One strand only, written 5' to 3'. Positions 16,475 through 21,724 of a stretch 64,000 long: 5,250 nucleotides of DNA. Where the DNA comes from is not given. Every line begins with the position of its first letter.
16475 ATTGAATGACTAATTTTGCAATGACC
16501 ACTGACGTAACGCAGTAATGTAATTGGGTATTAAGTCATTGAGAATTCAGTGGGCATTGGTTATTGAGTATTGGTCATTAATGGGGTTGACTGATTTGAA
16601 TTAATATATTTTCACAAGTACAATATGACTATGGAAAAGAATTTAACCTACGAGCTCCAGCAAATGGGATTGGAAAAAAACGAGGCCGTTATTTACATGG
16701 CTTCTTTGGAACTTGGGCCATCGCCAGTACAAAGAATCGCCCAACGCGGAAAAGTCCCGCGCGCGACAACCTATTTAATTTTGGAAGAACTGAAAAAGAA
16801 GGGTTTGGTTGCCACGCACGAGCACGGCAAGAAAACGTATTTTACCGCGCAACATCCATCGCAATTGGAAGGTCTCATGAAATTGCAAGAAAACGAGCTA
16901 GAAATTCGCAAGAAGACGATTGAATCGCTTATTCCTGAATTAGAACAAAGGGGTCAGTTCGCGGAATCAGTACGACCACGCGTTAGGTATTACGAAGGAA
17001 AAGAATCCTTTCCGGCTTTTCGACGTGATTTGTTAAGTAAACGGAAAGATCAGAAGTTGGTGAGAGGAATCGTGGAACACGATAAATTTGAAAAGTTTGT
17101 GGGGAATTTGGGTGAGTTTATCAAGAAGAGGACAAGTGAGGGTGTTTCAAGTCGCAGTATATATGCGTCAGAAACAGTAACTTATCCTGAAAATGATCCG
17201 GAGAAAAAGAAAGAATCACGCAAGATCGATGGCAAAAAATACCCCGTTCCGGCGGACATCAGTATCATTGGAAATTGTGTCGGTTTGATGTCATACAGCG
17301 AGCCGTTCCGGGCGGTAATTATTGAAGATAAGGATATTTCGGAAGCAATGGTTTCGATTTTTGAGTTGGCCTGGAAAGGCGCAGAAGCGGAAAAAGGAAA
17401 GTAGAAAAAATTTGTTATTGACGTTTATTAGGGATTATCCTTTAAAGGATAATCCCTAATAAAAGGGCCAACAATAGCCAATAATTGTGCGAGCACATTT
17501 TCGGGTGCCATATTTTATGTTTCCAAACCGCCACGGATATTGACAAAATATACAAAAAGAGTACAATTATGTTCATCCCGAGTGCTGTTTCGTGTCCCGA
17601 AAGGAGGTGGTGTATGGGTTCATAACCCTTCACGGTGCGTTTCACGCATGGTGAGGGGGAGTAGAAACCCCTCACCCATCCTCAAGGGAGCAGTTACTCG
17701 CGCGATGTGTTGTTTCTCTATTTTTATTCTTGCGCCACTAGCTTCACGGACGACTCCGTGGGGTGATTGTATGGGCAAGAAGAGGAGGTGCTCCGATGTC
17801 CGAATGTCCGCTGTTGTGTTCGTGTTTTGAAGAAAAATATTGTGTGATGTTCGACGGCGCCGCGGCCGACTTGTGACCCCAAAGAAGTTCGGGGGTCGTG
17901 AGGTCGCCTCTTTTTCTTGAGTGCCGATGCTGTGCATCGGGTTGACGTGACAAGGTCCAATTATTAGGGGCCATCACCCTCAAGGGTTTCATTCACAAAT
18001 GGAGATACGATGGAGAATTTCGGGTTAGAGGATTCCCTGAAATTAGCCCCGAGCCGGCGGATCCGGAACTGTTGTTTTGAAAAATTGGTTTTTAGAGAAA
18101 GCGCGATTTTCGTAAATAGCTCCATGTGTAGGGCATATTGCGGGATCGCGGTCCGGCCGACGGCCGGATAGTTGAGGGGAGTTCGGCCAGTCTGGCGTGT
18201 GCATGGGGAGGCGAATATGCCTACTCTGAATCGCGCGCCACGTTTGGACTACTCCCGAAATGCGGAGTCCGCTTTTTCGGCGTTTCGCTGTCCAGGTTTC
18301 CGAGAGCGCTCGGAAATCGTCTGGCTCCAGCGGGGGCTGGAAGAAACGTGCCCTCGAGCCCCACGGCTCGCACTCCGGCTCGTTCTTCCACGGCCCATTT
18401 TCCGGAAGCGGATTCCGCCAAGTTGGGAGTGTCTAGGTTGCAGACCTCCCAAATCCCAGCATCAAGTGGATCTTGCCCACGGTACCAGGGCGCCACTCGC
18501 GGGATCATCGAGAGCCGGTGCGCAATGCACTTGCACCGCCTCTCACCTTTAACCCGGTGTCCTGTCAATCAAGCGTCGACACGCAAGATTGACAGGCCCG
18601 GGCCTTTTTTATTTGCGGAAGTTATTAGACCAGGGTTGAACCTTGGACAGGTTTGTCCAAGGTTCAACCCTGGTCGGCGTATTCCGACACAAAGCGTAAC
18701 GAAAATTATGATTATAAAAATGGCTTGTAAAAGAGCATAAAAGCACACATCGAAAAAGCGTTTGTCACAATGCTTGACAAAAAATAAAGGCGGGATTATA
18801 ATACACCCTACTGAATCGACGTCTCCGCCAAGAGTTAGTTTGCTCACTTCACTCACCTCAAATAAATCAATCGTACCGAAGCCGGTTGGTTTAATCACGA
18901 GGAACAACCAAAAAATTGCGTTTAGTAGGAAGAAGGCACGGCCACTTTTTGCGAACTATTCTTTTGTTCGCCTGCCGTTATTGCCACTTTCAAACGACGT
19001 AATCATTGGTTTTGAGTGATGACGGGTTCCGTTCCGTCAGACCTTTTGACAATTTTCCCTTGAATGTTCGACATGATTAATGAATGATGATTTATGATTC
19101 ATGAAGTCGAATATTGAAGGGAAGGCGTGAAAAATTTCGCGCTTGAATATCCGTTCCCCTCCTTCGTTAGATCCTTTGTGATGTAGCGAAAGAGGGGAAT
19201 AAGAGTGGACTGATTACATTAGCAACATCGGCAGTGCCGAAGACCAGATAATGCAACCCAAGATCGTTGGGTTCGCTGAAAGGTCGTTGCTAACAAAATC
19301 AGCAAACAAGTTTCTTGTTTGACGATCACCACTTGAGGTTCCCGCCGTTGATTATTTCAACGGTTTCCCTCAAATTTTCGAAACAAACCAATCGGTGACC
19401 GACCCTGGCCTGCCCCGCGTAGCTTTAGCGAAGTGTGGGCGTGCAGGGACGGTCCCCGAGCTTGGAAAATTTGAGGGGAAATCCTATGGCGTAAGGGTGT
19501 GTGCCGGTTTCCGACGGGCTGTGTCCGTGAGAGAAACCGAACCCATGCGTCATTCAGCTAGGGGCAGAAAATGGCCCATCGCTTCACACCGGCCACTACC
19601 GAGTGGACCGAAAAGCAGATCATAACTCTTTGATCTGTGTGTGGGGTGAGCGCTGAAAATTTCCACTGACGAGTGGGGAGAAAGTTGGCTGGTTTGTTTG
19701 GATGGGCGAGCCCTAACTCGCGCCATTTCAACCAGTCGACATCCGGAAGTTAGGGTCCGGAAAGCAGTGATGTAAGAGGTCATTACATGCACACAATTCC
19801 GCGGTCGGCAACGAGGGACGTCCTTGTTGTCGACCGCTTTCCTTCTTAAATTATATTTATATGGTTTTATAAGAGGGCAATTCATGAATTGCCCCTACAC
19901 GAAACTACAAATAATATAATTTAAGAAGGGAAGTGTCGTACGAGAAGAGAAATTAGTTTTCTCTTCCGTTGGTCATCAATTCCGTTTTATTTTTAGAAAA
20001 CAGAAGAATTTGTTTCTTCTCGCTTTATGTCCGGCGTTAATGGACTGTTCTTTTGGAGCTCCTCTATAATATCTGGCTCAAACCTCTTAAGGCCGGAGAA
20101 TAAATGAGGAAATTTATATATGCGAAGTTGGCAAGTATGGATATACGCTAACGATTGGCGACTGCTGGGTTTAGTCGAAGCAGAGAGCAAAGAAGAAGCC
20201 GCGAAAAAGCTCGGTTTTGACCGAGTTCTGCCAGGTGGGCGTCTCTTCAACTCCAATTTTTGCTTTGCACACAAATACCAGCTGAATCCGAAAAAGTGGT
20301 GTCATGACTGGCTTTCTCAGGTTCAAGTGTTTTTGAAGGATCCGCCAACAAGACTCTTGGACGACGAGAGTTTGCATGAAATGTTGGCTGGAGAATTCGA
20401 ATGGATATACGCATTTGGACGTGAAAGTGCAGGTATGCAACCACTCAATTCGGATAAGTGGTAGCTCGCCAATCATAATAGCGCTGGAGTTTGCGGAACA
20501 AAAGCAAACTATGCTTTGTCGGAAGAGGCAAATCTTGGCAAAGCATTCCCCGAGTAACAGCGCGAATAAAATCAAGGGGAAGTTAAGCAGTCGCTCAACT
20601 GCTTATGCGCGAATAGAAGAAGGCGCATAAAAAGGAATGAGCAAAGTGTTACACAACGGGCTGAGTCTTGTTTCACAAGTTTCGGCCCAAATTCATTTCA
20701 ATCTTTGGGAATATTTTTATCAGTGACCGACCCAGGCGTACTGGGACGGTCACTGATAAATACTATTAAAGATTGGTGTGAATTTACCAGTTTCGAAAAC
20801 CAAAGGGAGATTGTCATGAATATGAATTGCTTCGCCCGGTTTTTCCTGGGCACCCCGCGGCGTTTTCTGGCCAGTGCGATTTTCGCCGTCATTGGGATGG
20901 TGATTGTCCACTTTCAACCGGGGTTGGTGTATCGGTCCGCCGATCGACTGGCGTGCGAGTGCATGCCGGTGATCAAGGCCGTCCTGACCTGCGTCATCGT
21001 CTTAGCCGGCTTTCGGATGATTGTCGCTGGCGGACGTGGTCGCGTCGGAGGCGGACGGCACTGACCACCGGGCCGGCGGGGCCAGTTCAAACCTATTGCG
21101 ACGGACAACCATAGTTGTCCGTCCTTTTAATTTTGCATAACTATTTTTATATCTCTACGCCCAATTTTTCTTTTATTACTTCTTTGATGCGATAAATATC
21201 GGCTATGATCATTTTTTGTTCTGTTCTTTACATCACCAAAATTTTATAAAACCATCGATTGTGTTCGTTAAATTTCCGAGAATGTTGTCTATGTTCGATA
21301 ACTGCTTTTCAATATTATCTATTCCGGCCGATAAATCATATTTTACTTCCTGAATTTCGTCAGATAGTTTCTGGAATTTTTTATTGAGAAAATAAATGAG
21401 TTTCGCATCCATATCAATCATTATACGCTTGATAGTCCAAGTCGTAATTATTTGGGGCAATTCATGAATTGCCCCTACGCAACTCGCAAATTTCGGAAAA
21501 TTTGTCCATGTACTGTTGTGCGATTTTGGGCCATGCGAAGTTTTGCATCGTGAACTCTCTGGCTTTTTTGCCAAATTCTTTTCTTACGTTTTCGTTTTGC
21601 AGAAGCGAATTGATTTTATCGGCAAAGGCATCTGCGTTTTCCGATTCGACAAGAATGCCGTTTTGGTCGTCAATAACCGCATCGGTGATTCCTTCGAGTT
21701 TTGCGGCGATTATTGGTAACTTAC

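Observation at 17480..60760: Sharp compositional discontinuities: three GC-rich patches in a low-GC genome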

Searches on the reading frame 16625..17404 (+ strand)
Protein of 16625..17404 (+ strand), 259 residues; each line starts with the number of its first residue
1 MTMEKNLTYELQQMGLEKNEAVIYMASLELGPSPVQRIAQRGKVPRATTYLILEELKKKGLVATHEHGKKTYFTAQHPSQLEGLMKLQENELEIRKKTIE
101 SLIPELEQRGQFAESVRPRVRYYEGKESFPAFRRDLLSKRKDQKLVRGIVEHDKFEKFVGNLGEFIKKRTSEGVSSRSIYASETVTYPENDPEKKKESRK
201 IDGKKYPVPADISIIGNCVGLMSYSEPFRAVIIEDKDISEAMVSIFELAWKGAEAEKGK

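Call 55: search_protein_families(library=pfam, proteins=[window:16625-17404:+], max_evalue=0.01)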
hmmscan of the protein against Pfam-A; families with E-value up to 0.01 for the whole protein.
window:16625-17404:+ (259 aa): 4 families
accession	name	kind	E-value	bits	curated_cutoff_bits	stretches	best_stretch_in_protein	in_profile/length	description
PF01978.25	TrmB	-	1.9e-13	50.5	25.6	1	11-75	1-64/68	Sugar-specific transcriptional regulator TrmB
PF03965.22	Penicillinase_R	-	5.8e-05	23.9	22.6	1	36-77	25-66/115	Penicillinase repressor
PF24033.1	DUF7342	-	0.00015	22.2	31.6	1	31-91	16-77/150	Family of unknown function (DUF7342)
PF02082.26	Rrf2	-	0.0025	18.4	30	1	21-65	11-56/132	Iron-dependent Transcriptional regulator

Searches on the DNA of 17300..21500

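Call 7: search_rna_families(source=window, start=17300, end=21500, threshold=evalue, max_evalue=1)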
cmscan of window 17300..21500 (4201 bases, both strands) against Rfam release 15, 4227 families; matches with E-value up to 1: 8.
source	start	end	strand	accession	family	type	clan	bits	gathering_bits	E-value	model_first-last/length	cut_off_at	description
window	19819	19952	+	RF04174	MIR4208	Gene; miRNA;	-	26.8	140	0.51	1-191/191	no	MIR4208 microRNA precursor family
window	19837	19933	-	RF04205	MIR2606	Gene; miRNA;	-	26.1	139.7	0.93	33-133/165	no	MIR2606 microRNA precursor family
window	18627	18676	+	RF03694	mir-266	Gene; miRNA;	-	24.7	80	0.15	1-83/83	no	mir-266 microRNA precursor family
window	18627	18676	-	RF03694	mir-266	Gene; miRNA;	-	23.8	80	0.26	1-83/83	no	mir-266 microRNA precursor family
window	17355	17460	+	RF02728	HrrF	Gene; sRNA;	-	22.9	77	0.81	1-116/116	no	Haemophilus regulatory RNA responsive to iron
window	19052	19126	+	RF00956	MIR1444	Gene; miRNA;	-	22.5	80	0.66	1-85/85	no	MIR1444 microRNA precursor family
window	19823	19947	+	RF03933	MIR6445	Gene; miRNA;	-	22.3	100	0.49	1-117/117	no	MIR6445 microRNA precursor family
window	19150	19203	-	RF03872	MIR6426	Gene; miRNA;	-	21.6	96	0.79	1-84/84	no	MIR6426 microRNA precursor family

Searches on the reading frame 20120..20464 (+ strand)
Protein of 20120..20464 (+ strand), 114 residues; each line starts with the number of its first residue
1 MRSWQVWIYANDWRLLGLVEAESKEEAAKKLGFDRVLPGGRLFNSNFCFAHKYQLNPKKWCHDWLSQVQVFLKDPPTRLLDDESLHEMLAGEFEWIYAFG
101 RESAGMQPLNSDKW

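Call 55: search_protein_families(library=pfam, proteins=[window:20120-20464:+], max_evalue=0.01)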
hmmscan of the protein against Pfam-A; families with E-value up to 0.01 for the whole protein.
window:20120-20464:+ (114 aa): 1 family
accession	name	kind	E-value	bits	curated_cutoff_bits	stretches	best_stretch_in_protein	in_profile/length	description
PF07129.17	DUF1381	-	0.0042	17.1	27.2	1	18-30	30-42/44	Protein of unknown function (DUF1381)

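Call 95: search_protein_families(library=ncbifam, proteins=[window:20120-20464:+], max_evalue=0.01)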
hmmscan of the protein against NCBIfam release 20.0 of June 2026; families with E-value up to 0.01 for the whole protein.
window:20120-20464:+ (114 aa): 0 families

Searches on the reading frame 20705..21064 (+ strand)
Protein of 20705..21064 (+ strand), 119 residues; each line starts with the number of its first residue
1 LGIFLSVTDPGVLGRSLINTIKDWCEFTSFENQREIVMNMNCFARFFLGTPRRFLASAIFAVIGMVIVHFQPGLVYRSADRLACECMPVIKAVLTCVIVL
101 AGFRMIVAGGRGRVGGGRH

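Call 55: search_protein_families(library=pfam, proteins=[window:20705-21064:+], max_evalue=0.01)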
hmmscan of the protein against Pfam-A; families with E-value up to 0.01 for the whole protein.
window:20705-21064:+ (119 aa): 0 families

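Call 95: search_protein_families(library=ncbifam, proteins=[window:20705-21064:+], max_evalue=0.01)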
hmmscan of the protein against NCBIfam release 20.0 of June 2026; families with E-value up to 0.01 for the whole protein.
window:20705-21064:+ (119 aa): 0 families

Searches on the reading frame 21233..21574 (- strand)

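Call 55: search_protein_families(library=pfam, proteins=[window:21233-21574:-], max_evalue=0.01)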
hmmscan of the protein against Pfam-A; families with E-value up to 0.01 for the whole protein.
window:21233-21574:- (113 aa): 3 families
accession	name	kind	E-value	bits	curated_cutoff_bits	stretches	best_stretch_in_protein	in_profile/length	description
PF04513.17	Baculo_PEP_C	-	3.8e-05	24.2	38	1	48-110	54-112/140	Baculovirus polyhedron envelope protein, PEP, C terminus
PF06825.17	HSBP1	-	0.0011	19.2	28.6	1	63-96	14-47/51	Heat shock factor binding protein 1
PF01861.22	BpsA_C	-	0.0011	18.7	27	1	39-110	59-128/243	Branched-chain polyamine synthase A C-terminal domain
